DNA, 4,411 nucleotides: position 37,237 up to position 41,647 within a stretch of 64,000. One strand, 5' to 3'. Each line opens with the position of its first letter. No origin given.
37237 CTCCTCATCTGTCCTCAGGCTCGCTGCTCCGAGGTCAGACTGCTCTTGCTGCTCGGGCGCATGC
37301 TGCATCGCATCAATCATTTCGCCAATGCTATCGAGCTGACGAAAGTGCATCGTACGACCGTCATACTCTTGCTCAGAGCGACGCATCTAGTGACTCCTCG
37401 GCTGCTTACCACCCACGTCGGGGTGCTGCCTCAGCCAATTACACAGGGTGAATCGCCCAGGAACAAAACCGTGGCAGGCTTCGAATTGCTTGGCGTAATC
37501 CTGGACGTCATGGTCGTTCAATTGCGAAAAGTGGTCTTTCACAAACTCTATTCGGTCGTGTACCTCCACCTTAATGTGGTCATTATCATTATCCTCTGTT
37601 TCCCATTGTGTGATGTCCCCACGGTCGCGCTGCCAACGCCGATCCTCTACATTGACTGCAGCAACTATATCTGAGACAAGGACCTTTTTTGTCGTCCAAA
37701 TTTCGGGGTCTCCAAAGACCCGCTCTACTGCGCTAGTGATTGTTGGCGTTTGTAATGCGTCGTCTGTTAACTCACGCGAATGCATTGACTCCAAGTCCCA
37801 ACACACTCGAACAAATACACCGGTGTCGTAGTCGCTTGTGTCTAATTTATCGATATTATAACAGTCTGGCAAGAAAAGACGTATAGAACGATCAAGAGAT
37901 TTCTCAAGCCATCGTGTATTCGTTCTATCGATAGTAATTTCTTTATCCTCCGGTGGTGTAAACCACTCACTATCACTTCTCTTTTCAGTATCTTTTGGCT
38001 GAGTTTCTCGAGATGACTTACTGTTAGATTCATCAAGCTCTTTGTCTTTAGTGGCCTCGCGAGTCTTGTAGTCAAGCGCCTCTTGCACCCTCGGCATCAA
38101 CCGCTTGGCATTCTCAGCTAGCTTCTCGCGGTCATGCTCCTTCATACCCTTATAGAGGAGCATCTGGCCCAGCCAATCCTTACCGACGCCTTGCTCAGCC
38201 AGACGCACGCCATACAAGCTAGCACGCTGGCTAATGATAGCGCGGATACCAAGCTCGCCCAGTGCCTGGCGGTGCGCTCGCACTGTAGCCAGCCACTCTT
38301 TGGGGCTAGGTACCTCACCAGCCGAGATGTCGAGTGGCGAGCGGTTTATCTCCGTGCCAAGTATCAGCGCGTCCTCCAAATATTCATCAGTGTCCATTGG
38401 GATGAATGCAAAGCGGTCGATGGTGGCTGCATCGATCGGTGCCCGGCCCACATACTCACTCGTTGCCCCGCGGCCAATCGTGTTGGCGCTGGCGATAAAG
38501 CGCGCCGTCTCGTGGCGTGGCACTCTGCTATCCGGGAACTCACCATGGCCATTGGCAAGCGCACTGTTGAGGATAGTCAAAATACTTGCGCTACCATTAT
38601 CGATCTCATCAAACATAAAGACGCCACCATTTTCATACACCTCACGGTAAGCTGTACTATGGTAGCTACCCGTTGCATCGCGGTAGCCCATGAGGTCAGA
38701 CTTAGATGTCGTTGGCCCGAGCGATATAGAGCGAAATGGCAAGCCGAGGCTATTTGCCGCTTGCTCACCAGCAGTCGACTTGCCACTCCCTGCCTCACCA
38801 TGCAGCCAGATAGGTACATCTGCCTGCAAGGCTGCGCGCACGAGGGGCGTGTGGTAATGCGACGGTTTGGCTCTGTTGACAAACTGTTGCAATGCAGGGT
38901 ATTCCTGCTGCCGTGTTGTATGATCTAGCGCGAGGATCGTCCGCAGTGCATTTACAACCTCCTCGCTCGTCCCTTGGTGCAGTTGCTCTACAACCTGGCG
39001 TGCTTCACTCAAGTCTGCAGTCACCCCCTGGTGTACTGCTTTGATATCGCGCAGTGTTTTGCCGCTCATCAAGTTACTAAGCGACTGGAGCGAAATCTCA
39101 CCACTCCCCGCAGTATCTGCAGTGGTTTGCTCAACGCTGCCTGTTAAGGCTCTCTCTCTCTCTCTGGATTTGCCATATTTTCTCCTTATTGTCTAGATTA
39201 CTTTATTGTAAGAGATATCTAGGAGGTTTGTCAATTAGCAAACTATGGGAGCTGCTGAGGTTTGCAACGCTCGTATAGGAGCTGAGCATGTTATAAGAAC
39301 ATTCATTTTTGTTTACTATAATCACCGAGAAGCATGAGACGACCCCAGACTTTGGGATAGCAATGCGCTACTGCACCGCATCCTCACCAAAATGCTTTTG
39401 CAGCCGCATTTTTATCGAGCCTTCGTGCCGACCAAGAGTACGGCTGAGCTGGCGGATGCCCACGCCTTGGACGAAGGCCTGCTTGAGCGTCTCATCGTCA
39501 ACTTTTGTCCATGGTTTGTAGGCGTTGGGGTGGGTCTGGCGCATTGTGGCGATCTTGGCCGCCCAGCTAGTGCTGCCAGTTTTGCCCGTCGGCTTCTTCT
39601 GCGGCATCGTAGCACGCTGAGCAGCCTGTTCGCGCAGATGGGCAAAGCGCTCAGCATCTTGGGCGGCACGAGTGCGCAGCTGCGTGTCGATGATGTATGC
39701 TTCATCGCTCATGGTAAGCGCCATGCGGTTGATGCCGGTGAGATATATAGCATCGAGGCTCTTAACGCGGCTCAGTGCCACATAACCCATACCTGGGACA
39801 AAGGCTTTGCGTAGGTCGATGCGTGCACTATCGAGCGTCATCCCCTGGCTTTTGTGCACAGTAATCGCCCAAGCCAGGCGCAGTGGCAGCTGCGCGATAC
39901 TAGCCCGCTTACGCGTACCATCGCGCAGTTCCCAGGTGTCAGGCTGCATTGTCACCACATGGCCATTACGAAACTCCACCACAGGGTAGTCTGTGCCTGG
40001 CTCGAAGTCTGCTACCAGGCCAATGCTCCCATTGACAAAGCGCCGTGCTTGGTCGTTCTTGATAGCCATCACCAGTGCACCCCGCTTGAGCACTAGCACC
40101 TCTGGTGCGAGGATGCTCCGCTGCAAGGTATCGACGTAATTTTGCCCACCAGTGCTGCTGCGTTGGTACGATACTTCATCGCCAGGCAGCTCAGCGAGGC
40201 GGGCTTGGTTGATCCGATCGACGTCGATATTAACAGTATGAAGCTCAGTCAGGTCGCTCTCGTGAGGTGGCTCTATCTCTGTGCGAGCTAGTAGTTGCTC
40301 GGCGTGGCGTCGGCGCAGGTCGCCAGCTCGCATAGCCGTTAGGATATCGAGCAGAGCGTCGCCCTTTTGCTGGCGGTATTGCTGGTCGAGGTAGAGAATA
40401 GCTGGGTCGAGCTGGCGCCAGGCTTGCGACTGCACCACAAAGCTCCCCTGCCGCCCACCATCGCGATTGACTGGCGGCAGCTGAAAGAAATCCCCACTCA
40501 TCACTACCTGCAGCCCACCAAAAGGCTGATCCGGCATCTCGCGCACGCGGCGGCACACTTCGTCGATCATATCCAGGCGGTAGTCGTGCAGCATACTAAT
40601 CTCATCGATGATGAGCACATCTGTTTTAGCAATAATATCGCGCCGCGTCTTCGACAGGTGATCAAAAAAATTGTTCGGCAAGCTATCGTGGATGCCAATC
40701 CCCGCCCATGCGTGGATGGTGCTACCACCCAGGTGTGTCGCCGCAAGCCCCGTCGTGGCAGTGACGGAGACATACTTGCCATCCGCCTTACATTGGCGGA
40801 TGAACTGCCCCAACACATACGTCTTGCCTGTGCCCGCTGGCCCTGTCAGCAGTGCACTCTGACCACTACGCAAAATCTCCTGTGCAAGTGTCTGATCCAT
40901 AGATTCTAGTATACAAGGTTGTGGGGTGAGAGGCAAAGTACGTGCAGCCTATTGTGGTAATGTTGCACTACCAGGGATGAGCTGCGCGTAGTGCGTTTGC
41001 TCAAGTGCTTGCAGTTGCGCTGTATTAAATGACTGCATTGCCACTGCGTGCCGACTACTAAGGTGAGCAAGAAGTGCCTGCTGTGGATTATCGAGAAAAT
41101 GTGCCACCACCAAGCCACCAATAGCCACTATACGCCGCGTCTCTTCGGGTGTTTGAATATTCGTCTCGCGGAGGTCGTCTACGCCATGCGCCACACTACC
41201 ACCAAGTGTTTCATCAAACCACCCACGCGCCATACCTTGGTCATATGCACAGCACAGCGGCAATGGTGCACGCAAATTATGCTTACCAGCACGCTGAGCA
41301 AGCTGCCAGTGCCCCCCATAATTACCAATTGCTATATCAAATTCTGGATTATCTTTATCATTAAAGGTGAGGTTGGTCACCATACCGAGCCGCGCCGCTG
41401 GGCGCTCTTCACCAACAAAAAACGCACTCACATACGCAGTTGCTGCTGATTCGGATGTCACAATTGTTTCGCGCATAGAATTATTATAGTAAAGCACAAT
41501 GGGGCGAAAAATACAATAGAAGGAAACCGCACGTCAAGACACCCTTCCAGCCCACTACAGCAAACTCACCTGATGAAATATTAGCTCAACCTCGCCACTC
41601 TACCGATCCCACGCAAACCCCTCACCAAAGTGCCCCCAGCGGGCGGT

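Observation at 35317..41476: Five-gene island between metK and the sugar block: candidate uncharacterised conflict system (PIF1-like helicase, AAA_5 ATPase, three unknowns)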

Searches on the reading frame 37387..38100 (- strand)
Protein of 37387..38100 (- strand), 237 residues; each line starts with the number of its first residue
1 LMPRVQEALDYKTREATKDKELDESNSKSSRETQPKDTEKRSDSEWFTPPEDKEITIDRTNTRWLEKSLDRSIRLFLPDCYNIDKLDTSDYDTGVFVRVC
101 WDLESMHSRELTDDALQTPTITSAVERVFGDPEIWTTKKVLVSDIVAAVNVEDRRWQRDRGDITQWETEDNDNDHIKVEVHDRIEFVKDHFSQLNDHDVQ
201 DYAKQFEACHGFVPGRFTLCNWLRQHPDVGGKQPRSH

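Call 58: search_protein_families(library=pfam, proteins=[window:37387-38100:-], max_evalue=0.1)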
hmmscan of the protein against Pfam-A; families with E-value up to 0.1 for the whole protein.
window:37387-38100:- (237 aa): 0 families

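Call 59: search_protein_families(library=phrogs, proteins=[window:37387-38100:-], max_evalue=0.1)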
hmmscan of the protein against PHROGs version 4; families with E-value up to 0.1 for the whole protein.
window:37387-38100:- (237 aa): 1 family
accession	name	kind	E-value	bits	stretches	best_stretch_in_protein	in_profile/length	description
phrog_27017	-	unknown function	0.031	15.3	0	6-49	44-87/124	-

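Call 68: find_homologous_proteins(query=window:37387-38082:-, max_evalue=0.001)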
Query window:37387-38082:- (231 aa): 4 proteins with E <= 0.001 among 109 candidates.
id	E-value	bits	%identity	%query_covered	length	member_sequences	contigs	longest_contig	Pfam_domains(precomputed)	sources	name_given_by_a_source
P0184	2.1e-128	445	84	100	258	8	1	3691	-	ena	-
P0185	1.4e-102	360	73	100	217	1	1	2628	-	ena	-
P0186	1.1e-68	249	86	57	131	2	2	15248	-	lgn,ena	-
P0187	3.1e-61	225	78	57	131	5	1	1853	-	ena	-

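Call 84: predict_structure(alignment_id=A3)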
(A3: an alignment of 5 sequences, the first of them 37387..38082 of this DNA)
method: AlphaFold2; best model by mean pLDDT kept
length: 231 residues; sequences in the alignment: 5
mean_pLDDT: 35.3   pTM: 0.20
mean pLDDT of the five models: 35.3, 29.8, 29.6, 28.9, 28.9
residues with pLDDT >= 90: 0; 70-90: 0; 50-70: 1; < 50: 230
segments of 3 or more residues with pLDDT < 50: 1-3, 5-231
pLDDT, mean of each block of 10 residues (from residue 1): 43 37 31 29 26 26 28 33 37 42 32 37 39 40 37 28 32 39 42 43 35 42 37 32
secondary structure, 60 per line:
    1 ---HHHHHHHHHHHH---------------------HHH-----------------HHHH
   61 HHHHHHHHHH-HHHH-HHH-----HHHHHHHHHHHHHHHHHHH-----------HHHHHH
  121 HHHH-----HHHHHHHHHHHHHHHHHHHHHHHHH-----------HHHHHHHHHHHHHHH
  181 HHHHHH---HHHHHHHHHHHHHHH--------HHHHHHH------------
elements in order: H4-15 H57-70 H72-75 H85-103 H115-124 H130-154 H166-186 H190-204 H213-219

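Call 102: search_dna_similar(query=window:37387-38100:-, collection=phages, mode=protein, max_evalue=0.01, max_rows=8)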
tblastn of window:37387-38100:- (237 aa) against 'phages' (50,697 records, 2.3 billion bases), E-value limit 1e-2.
No match.

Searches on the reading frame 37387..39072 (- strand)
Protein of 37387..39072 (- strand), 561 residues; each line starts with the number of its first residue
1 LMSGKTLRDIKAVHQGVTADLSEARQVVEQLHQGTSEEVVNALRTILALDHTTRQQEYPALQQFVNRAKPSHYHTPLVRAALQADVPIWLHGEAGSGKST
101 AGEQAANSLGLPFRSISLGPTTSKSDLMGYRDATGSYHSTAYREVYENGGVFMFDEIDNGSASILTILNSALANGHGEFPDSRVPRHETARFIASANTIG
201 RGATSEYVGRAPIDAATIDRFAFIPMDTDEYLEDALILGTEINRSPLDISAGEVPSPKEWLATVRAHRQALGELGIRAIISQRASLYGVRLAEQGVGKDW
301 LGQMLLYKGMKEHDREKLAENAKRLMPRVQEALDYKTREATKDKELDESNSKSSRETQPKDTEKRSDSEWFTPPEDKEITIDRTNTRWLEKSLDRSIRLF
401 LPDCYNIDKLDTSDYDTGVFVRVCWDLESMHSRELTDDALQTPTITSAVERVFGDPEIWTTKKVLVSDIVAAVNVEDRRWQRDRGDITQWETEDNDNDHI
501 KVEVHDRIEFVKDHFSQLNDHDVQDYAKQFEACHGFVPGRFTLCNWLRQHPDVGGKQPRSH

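Call 3: search_protein_families(library=pfam, proteins=[window:37387-39072:-], max_evalue=0.1)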
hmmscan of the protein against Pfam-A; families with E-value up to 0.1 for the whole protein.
window:37387-39072:- (561 aa): 5 families
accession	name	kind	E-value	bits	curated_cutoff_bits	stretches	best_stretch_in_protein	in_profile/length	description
PF07728.20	AAA_5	-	2e-12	47.8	22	1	89-221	3-139/139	AAA domain (dynein-related subfamily)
PF00004.35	AAA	-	1.4e-05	26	21.2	1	89-162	2-71/131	ATPase family associated with various cellular activities (AAA)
PF07726.17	AAA_3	-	0.036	14.4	27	0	90-222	4-130/131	ATPase family associated with various cellular activities (AAA)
PF13401.12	AAA_22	-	0.067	14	27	0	88-126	8-49/130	AAA domain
PF00158.32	Sigma54_activat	-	0.078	13.1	20.2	0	77-194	14-139/168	Sigma-54 interaction domain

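Call 4: search_protein_families(library=padloc, proteins=[window:37387-39072:-], max_evalue=0.1)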
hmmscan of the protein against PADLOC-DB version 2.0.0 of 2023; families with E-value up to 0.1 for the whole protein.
window:37387-39072:- (561 aa): 1 family
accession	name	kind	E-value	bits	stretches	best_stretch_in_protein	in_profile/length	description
PDLC02196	IetA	-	0.0037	14.7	0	61-113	101-150/374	-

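Call 5: search_protein_families(library=phrogs, proteins=[window:37387-39072:-], max_evalue=0.1)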
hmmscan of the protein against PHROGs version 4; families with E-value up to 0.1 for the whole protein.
window:37387-39072:- (561 aa): 6 families
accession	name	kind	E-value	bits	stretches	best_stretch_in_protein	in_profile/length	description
phrog_249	-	moron, auxiliary metabolic gene and host takeover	1.8e-45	156.9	1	37-328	81-370/380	porphyrin biosynthesis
phrog_16448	-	other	2.5e-05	23.8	1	76-222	440-586/680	ATPase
phrog_3757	-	unknown function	0.00017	22.1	1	72-158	113-194/367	-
phrog_1297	-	other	0.00027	21.1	1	76-167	16-118/356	ATPase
phrog_168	-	DNA, RNA and nucleotide metabolism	0.00092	20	1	88-227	45-157/314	clamp loader of DNA polymerase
phrog_5424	-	other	0.0069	16.1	1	90-162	285-360/527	ATPase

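Call 6: search_protein_families(library=ncbifam, proteins=[window:37387-39072:-], max_evalue=0.1)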
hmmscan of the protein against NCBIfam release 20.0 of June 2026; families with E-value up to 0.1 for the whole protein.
window:37387-39072:- (561 aa): 4 families
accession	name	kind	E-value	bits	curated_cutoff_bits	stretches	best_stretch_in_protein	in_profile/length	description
TIGR01650.1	PD_CobS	equivalog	3.4e-08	33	558.55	1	79-233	58-221/327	cobaltochelatase subunit CobS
TIGR02640.1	gas_vesic_GvpN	equivalog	0.0095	15.5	266.8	0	81-131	17-67/262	gas vesicle protein GvpN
NF006015.0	PRK08154.1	subfamily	0.018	14.2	204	1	81-143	132-192/314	anaerobic benzoate catabolism transcriptional regulator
NF042959.1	IteA_antiphage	equivalog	0.089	11.9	510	0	59-113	102-153/367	anti-phage ATPase IteA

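Call 39: search_solved_structures(query=window:37387-39072:-, max_evalue=0.01)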
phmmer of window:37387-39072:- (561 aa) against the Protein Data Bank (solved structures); distinct sequences matched with E-value up to 0.01: 2.
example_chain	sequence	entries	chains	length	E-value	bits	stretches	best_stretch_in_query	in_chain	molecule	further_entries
9ujv_A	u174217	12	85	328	6.4e-09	38.2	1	42-225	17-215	Cobaltochelatase subunit CobS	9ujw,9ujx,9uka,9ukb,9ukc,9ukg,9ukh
9udk_A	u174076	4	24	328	1.7e-08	36.8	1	42-225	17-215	Cobaltochelatase subunit CobS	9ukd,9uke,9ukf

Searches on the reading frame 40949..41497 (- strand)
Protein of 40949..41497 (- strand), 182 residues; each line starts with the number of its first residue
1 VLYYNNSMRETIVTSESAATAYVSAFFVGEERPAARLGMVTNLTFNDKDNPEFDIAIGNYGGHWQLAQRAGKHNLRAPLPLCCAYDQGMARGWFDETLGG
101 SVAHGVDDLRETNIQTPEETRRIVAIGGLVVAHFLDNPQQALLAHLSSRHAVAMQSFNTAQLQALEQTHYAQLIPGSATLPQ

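Call 3: search_protein_families(library=pfam, proteins=[window:40949-41497:-], max_evalue=0.1)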
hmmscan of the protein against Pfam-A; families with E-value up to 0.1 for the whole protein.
window:40949-41497:- (182 aa): 0 families

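Call 4: search_protein_families(library=padloc, proteins=[window:40949-41497:-], max_evalue=0.1)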
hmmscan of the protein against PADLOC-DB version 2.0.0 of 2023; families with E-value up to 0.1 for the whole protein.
window:40949-41497:- (182 aa): 0 families

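Call 5: search_protein_families(library=phrogs, proteins=[window:40949-41497:-], max_evalue=0.1)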
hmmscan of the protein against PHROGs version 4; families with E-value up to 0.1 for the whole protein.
window:40949-41497:- (182 aa): 0 families

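Call 6: search_protein_families(library=ncbifam, proteins=[window:40949-41497:-], max_evalue=0.1)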
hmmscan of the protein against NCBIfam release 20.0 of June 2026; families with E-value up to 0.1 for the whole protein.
window:40949-41497:- (182 aa): 0 families

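Call 105: search_solved_structures(query=window:40949-41476:-, max_evalue=1)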
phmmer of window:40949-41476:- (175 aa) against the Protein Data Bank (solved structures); distinct sequences matched with E-value up to 1: 0.
